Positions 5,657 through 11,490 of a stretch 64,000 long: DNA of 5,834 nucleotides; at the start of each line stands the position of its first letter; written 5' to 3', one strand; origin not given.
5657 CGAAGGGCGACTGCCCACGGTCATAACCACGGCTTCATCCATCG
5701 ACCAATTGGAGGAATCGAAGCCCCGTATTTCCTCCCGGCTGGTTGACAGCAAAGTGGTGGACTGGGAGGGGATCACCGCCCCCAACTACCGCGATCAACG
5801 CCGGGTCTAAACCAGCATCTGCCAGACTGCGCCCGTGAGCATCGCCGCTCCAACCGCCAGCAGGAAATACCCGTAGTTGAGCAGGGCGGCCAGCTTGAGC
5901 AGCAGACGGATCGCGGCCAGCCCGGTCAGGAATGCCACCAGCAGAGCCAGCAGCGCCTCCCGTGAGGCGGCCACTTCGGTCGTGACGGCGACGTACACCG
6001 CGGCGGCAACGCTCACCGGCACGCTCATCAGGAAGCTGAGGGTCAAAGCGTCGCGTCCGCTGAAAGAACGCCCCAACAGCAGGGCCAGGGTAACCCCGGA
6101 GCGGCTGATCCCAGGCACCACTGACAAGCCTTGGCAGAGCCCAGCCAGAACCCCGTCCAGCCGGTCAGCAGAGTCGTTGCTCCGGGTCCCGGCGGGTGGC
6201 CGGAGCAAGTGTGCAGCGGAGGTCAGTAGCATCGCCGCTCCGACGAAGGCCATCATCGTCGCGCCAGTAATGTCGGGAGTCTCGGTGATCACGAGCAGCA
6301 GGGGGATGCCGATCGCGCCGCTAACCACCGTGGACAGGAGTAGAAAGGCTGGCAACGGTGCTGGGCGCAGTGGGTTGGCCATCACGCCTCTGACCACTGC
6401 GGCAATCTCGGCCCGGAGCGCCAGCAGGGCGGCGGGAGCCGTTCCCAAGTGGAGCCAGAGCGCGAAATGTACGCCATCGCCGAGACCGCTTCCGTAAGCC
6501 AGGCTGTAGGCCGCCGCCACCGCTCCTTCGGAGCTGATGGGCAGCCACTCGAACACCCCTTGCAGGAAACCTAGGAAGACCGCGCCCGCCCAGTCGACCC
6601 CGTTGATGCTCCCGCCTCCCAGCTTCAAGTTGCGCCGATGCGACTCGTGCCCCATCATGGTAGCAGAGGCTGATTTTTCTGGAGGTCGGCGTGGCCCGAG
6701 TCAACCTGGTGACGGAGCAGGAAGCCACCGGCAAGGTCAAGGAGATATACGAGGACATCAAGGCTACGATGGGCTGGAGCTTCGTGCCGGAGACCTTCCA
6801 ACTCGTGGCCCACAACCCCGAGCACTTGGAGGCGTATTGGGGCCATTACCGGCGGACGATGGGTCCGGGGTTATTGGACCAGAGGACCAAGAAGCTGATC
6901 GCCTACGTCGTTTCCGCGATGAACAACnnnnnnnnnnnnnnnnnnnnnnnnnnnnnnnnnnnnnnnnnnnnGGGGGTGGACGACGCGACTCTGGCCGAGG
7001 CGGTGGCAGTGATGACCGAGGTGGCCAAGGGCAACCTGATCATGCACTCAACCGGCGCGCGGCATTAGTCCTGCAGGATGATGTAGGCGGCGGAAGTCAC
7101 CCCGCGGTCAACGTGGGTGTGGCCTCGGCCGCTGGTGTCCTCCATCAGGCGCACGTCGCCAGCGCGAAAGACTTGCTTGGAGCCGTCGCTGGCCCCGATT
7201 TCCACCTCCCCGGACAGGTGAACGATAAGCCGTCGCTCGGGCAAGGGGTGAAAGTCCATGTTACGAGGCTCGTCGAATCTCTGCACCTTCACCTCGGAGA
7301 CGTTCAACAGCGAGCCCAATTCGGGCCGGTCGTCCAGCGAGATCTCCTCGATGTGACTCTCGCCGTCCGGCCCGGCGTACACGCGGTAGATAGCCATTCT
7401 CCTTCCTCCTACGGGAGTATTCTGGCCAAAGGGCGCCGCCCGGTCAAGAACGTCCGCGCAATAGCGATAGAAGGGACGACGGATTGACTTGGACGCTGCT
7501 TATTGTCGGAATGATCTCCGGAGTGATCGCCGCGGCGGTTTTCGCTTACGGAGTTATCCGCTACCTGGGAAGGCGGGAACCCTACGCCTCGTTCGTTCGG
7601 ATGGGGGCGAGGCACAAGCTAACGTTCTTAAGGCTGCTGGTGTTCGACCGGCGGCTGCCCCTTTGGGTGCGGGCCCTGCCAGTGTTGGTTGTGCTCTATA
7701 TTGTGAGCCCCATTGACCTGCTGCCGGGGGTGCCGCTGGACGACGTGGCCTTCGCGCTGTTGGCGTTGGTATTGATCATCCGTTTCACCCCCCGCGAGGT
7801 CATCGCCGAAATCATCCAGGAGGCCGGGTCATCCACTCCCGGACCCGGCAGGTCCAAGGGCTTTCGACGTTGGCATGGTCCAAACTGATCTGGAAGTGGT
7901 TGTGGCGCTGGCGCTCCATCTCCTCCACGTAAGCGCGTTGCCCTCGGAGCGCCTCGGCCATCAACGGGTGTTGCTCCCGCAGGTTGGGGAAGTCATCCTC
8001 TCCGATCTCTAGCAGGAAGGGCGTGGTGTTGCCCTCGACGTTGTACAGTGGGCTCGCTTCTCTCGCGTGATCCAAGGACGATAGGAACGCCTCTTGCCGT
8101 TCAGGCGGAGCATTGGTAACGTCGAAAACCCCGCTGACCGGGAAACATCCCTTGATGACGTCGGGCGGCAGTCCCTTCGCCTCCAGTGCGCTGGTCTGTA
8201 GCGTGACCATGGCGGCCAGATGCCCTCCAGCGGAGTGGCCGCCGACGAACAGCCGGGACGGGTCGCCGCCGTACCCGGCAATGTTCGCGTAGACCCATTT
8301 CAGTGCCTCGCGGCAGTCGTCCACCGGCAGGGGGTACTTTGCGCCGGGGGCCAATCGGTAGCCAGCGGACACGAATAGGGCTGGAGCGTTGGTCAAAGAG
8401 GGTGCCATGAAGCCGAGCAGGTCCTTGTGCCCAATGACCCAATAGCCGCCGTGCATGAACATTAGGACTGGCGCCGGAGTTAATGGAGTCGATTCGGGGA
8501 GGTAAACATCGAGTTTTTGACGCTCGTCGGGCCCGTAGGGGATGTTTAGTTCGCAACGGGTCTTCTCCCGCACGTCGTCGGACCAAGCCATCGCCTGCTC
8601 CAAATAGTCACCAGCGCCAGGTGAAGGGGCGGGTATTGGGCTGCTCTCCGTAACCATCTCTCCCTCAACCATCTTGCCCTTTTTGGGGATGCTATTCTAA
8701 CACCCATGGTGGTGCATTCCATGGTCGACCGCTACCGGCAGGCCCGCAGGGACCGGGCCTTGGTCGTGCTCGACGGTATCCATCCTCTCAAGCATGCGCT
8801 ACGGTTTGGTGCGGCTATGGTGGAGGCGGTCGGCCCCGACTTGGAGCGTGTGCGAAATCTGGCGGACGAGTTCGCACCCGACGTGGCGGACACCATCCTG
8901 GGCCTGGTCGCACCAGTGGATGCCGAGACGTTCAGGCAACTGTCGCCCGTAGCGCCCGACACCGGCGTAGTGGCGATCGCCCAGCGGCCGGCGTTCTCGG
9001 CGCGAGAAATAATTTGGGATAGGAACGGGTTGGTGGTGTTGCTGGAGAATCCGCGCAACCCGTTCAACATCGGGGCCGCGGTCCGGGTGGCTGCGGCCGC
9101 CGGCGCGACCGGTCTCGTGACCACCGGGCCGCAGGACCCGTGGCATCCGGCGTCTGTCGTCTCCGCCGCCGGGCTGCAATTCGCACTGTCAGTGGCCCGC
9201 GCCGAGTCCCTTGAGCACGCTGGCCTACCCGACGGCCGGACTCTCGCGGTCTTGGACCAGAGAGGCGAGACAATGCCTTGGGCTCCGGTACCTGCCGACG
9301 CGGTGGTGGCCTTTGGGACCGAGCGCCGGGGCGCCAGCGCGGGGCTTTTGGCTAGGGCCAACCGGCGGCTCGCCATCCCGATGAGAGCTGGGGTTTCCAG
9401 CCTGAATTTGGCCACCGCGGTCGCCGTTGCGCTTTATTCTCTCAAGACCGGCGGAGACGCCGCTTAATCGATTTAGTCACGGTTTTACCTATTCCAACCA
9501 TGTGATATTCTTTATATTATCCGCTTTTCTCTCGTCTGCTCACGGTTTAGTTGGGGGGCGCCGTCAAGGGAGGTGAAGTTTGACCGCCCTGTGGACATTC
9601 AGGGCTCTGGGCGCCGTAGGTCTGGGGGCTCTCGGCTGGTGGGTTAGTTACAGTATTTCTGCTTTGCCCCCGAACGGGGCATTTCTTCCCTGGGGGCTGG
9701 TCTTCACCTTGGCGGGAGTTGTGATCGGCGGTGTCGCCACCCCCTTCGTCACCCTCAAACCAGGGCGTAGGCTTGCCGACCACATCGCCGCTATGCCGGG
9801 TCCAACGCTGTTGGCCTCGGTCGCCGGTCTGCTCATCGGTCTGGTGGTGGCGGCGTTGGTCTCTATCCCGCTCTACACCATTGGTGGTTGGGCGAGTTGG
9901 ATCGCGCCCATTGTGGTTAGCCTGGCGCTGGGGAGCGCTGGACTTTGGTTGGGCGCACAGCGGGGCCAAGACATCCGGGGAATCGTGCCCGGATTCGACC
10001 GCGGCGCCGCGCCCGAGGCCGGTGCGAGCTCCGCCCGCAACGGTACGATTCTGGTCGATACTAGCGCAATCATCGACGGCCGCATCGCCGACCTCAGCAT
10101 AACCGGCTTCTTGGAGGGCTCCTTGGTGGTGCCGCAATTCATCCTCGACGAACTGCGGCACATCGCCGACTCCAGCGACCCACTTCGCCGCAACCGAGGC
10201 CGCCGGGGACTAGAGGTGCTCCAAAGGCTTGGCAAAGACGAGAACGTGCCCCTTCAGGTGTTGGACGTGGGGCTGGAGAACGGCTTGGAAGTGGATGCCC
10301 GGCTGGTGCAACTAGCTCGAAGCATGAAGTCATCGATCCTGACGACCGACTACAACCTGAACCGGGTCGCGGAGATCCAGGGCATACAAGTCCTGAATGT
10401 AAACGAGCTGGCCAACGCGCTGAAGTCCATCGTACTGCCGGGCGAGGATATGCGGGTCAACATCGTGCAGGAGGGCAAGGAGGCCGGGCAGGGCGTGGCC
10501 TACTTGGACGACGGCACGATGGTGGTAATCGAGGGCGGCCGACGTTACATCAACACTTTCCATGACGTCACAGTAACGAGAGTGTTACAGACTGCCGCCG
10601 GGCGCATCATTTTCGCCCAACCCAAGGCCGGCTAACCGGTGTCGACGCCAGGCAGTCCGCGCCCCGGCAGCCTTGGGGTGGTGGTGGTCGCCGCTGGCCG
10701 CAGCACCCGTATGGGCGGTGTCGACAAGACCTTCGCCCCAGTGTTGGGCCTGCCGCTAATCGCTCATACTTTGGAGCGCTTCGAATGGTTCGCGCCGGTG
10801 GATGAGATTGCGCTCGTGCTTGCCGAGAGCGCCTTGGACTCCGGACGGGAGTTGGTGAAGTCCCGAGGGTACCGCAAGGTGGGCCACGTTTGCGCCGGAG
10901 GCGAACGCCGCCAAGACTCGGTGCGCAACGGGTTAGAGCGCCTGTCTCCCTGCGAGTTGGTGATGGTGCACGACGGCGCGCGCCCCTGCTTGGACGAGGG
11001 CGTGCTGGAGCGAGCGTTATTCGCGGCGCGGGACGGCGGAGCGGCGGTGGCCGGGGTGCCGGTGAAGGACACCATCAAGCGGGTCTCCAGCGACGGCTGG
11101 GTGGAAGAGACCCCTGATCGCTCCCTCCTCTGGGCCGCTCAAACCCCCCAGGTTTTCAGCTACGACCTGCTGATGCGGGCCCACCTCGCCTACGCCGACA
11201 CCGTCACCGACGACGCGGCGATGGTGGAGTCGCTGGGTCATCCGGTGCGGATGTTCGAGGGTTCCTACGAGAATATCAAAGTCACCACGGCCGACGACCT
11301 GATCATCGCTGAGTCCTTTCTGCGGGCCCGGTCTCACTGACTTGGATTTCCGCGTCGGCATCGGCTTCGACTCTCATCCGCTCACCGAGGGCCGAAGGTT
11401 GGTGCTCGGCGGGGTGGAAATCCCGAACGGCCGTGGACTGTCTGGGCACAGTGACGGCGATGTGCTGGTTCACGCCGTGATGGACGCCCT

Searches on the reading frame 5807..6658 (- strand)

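Call 8: search_protein_families(library=pfam, proteins=[window:5807-6658:-], max_evalue=0.001)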
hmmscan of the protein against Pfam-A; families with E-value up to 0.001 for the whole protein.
window:5807-6658:- (283 aa): 1 family
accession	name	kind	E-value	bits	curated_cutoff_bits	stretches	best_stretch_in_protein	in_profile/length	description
PF02673.24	BacA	-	2.8e-36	126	33.4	1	26-266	1-248/257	Bacitracin resistance protein BacA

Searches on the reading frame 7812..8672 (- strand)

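Call 8: search_protein_families(library=pfam, proteins=[window:7812-8672:-], max_evalue=0.001)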
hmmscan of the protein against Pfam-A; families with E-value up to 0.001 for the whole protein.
window:7812-8672:- (286 aa): 5 families
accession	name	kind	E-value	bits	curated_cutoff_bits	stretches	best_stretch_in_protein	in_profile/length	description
PF07859.19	Abhydrolase_3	-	2.2e-25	90.1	25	1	70-192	1-120/210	alpha/beta hydrolase fold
PF20434.5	BD-FAE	-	6.4e-25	88.4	26.8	1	54-227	1-200/215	BD-FAE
PF00135.34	COesterase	-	3.1e-14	53.3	27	1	54-160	88-204/515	Carboxylesterase family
PF00326.27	Peptidase_S9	-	2.4e-05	24.3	22.6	1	118-260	46-188/213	Prolyl oligopeptidase family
PF12697.13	Abhydrolase_6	-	0.00052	21.2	26.3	1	72-217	3-118/217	Alpha/beta hydrolase family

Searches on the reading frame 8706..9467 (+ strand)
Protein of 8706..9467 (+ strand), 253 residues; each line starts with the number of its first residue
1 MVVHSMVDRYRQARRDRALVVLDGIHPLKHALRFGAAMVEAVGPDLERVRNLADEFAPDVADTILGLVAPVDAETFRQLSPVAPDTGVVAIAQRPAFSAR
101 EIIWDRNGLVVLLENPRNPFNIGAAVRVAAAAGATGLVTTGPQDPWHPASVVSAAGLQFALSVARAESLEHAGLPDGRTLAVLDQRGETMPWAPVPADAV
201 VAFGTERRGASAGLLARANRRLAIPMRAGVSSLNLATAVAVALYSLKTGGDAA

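Call 8: search_protein_families(library=pfam, proteins=[window:8706-9467:+], max_evalue=0.001)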
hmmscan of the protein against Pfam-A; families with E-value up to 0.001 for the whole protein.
window:8706-9467:+ (253 aa): 1 family
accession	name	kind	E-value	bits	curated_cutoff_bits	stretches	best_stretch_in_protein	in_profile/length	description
PF00588.24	SpoU_methylase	-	5.1e-25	88.7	29.7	1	109-244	2-142/142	SpoU rRNA Methylase family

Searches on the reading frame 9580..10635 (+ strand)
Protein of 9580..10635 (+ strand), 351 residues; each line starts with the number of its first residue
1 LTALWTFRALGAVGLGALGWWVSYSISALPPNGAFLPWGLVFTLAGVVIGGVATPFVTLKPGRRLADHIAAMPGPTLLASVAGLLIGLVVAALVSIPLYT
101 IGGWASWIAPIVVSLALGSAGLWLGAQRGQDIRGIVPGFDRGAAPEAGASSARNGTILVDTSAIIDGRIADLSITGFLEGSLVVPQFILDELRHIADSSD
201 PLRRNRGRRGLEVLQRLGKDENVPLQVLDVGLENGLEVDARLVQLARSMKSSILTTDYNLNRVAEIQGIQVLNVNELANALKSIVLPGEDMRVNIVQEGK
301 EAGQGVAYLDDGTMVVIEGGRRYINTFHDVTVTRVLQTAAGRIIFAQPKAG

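Call 8: search_protein_families(library=pfam, proteins=[window:9580-10635:+], max_evalue=0.001)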
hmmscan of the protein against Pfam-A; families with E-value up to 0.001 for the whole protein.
window:9580-10635:+ (351 aa): 2 families
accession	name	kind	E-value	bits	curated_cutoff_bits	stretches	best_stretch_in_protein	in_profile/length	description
PF01850.27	PIN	-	1.5e-07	32.4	23.6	1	157-265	1-119/120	PIN domain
PF01938.26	TRAM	-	7.1e-05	23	21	1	287-336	4-52/61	TRAM domain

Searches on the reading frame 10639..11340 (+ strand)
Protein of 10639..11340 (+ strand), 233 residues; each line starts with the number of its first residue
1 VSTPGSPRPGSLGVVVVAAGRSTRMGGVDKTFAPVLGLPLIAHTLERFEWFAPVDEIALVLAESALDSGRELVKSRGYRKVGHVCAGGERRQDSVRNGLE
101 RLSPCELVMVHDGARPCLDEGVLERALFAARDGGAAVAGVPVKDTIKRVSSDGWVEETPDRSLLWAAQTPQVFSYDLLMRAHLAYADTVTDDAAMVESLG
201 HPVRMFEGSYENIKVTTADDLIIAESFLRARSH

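Call 8: search_protein_families(library=pfam, proteins=[window:10639-11340:+], max_evalue=0.001)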
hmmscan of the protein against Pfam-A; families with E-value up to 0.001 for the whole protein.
window:10639-11340:+ (233 aa): 2 families
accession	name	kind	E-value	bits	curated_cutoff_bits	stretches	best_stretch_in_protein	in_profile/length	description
PF01128.25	IspD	-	4.6e-60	203.6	27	1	14-229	3-220/221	2-C-methyl-D-erythritol 4-phosphate cytidylyltransferase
PF12804.13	NTP_transf_3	-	1.6e-13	51.6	27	1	14-142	1-123/160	MobA-like NTP transferase domain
